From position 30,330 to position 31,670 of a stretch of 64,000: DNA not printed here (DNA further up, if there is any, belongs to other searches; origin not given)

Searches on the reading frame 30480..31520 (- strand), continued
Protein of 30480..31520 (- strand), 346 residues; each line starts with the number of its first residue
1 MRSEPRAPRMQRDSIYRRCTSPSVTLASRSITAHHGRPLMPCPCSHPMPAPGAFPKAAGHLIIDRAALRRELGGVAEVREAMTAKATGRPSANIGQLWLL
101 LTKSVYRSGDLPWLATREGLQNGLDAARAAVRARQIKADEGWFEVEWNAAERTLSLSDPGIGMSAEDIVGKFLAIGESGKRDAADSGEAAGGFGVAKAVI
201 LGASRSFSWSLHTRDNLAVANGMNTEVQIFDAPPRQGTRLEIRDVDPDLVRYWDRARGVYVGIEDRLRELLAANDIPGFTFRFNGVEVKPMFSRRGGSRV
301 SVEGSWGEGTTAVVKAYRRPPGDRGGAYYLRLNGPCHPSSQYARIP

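Call 75: search_solved_structures(query=A1, max_evalue=1, show_alignments=1)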
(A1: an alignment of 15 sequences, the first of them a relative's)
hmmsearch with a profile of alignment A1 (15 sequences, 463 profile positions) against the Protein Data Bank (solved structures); distinct sequences matched with E-value up to 1: 157 (the best 60 are shown).
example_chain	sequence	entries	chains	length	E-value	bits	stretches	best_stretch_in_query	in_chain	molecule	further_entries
1y4s_A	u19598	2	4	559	1.3e-09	41.2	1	54-143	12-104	Chaperone protein htpG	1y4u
2iop_A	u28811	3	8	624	1.7e-09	40.8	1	54-143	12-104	Chaperone protein htpG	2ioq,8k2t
2ior_A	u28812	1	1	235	5.3e-09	39.2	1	54-143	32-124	Chaperone protein htpG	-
7u8u_A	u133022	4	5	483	3e-06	30.1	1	52-156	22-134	Heat shock protein 75 kDa, mitochondrial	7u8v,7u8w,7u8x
5hph_A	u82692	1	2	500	3.2e-06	30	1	52-156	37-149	Heat shock protein 75 kDa, mitochondrial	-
4z1f_A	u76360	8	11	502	3.3e-06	30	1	52-156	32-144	Heat shock protein 75 kDa, mitochondrial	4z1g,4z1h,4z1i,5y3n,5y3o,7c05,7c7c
7ulk_A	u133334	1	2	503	3.3e-06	30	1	52-156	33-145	Heat shock protein 75 kDa, mitochondrial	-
4ivg_A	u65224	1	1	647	4.5e-06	29.5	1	53-156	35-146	TNF receptor-associated protein 1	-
4j0b_A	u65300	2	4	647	4.7e-06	29.4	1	53-156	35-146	TNF receptor-associated protein 1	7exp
4ipe_A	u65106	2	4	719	4.8e-06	29.4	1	52-156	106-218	TNF receptor-associated protein 1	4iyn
6d14_A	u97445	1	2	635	5e-06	29.4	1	53-156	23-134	TNF receptor-associated protein 1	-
5tvu_A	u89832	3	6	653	5.2e-06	29.3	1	53-156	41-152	TNF receptor-associated protein 1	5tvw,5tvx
7kck_A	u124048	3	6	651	6.7e-06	29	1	52-156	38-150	Heat shock protein 75 kDa, mitochondrial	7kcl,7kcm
5tth_A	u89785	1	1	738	7.1e-06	28.9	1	53-156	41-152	C-terminal SpyCatcher fusion of wildtype zebrafish TNF receptor-associated protein 1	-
6xg6_A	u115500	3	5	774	1.1e-05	28.3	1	52-156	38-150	Heat shock protein 75 kDa, mitochondrial, Fibronectin binding protein fusion | Heat shock protein 75 kDa, mitochondrial, SpyCatcher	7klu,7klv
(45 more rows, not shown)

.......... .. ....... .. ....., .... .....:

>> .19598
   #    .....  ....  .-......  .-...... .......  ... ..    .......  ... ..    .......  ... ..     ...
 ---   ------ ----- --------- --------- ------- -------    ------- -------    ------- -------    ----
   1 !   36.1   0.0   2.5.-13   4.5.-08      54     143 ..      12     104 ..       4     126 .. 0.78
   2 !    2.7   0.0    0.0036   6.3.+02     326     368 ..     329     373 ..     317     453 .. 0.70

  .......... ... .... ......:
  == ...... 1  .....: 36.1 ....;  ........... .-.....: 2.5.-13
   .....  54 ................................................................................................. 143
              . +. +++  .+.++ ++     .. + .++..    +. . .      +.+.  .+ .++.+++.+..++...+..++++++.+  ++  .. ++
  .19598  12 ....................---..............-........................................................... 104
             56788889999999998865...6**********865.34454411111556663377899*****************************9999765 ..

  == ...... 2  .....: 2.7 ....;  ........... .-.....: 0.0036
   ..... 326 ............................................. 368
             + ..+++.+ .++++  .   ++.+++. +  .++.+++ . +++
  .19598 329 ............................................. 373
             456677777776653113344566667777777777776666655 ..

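Call 78: find_encoding_contigs(protein=P0001, flank=10000, max_places=2)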
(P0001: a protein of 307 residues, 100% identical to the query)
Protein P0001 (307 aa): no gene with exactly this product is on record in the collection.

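Call 80: predict_structure(alignment_id=A1)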
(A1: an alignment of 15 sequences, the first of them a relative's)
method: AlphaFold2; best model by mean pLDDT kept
length: 307 residues; sequences in the alignment: 15
mean_pLDDT: 66.1   pTM: 0.62
mean pLDDT of the five models: 66.1, 65.9, 65.7, 60.8, 58.1
residues with pLDDT >= 90: 27; 70-90: 114; 50-70: 95; < 50: 71
segments of 3 or more residues with pLDDT < 50: 1-24, 46-52, 136-140, 152-157, 255-264, 297-307
pLDDT, mean of each block of 10 residues (from residue 1): 40 40 50 58 47 56 61 80 79 83 93 91 71 55 52 47 73 84 76 82 87 74 86 79 93 53 53 56 53 52 37
secondary structure, 60 per line:
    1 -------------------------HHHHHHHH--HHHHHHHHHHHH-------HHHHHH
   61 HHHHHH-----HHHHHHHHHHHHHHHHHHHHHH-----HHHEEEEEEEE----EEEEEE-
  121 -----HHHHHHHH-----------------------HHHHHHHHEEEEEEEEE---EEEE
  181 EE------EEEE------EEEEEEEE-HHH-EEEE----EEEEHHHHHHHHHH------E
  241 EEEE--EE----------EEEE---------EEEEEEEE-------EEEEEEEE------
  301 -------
elements in order: H26-33 H36-47 H55-66 H72-93 E102-109 E114-119 H126-133 H157-164 E165-173 E177-182 E189-192 E199-206 E212-215 E220-223 H224-233 E240-244 E259-262 E272-279 E287-294

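Call 83: fold_search(model_id=the predicted structure, library=pdb)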
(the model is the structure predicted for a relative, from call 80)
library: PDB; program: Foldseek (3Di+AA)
matches with E <= 10: 817; with E <= 0.001: 441
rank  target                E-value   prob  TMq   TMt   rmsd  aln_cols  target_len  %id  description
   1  4z1i_A                2.7e-10  1.00  0.49  0.42   8.4       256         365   16  Crystal structure of human Trap1 with AMPPNP (released 2015-04-29)
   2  5hph_B                1.2e-09  1.00  0.48  0.32   5.4       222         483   18  Structure of TRAP1 fragment (released 2016-08-10)
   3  7kcl_A                1.5e-09  1.00  0.49  0.26   5.3       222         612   18  Full-length human mitochondrial Hsp90 (TRAP1) in complex with SdhB in the presence of AMP-PNP (released 2021-10-13)
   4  4ipe_B                1.8e-09  1.00  0.50  0.27   9.9       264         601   16  Crystal structure of mitochondrial Hsp90 (TRAP1) with AMPPNP (released 2014-01-22)
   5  7exp_B                1.8e-09  1.00  0.49  0.27   9.7       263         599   16  Crystal structure of zebrafish TRAP1 with AMPPNP and MitoQ (released 2022-01-05)
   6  5tvu_A                2.5e-09  1.00  0.48  0.26   5.3       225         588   18  Crystal structure of mitochondrial Hsp90 (TRAP1) with ATP in absence of Mg (released 2018-03-14)
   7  4j0b_B                3.7e-09  1.00  0.49  0.27   9.8       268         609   17  Structure of mitochondrial Hsp90 (TRAP1) with ADP-BeF3 (released 2014-01-22)
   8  7kcl_B                3.9e-09  1.00  0.48  0.26   5.3       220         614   19  Full-length human mitochondrial Hsp90 (TRAP1) in complex with SdhB in the presence of AMP-PNP (released 2021-10-13)
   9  6d14_A                3.9e-09  1.00  0.47  0.27   9.6       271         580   17  Zebrafish TRAP1 bound to AMPPNP and calcium in the asymmetric closed state (released 2018-04-25)
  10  4ipe_A                4.2e-09  1.00  0.47  0.26   9.5       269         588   17  Crystal structure of mitochondrial Hsp90 (TRAP1) with AMPPNP (released 2014-01-22)
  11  4z1i_D                5.0e-09  1.00  0.49  0.35   4.6       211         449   18  Crystal structure of human Trap1 with AMPPNP (released 2015-04-29)
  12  6d14_B                5.0e-09  1.00  0.49  0.27   9.7       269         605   17  Zebrafish TRAP1 bound to AMPPNP and calcium in the asymmetric closed state (released 2018-04-25)
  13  7exp_A                6.3e-09  1.00  0.47  0.27   9.7       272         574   16  Crystal structure of zebrafish TRAP1 with AMPPNP and MitoQ (released 2022-01-05)
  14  6xg6_B                6.7e-09  1.00  0.49  0.26  10.3       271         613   15  Full-length human mitochondrial Hsp90 (TRAP1) with ADP-BeF3 (released 2020-09-30)
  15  5tth_B                6.7e-09  1.00  0.45  0.24  10.3       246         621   16  Heterodimeric SpyCatcher/SpyTag-fused zebrafish TRAP1 in ATP/ADP-hybrid state (released 2017-08-23)
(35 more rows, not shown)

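Call 93: find_related_loci(query=A1, collection=viral_contigs, flank=10000)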
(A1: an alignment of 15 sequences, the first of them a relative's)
Query A1 (307 aa) in viral_contigs; peptide patterns used: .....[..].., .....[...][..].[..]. (x = any residue, [..] = any of these).
34 stretches matched a pattern; 10 encode a relative of the query (tblastn E <= 1e-3); 10 distinct loci.
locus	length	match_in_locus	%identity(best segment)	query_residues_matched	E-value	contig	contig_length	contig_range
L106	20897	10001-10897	33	11-257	4e-25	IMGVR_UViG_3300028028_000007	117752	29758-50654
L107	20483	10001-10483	33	41-208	2e-15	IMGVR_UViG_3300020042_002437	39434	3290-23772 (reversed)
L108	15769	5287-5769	33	41-208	3e-15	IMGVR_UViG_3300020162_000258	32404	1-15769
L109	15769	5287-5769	33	41-208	3e-15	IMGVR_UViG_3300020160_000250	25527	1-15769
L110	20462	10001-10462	32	50-208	4e-15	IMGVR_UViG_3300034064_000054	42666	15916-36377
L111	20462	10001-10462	32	50-208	4e-15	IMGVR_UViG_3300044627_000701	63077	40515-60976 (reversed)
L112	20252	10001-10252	39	78-167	2e-11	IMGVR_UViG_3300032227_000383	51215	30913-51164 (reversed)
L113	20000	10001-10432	30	57-209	2e-9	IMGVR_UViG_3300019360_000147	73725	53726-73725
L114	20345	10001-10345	34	61-174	7e-8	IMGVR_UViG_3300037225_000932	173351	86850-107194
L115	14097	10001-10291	33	78-193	5e-7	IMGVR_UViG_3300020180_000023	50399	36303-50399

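Call 95: search_protein_families(library=pfam, proteins=[L028:10001-12763:+, L011:4150-6963:+, L050:10001-12502:+, P0040, P0041], max_evalue=0.01)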
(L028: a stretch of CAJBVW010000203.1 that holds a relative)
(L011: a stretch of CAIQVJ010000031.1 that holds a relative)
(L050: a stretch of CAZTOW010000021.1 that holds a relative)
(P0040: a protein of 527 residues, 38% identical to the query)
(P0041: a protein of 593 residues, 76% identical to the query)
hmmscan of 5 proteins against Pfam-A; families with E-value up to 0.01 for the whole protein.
L028:10001-12763:+ (921 aa): 2 families
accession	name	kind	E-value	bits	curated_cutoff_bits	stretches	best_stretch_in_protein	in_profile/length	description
PF13589.12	HATPase_c_3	-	0.00039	20.9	25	1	74-176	4-96/137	Histidine kinase-, DNA gyrase B-, and HSP90-like ATPase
PF02518.31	HATPase_c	-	0.004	18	26.4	0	77-158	10-77/111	Histidine kinase-, DNA gyrase B-, and HSP90-like ATPase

L011:4150-6963:+ (938 aa): 0 families

L050:10001-12502:+ (834 aa): 0 families

P0040 (527 aa): 2 families
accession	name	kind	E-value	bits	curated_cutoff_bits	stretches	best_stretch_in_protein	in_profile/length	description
PF02518.31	HATPase_c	-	4.9e-05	24.2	26.4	1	23-104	1-80/111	Histidine kinase-, DNA gyrase B-, and HSP90-like ATPase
PF13589.12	HATPase_c_3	-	0.00071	20.1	25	1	31-102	6-79/137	Histidine kinase-, DNA gyrase B-, and HSP90-like ATPase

P0041 (593 aa): 0 families
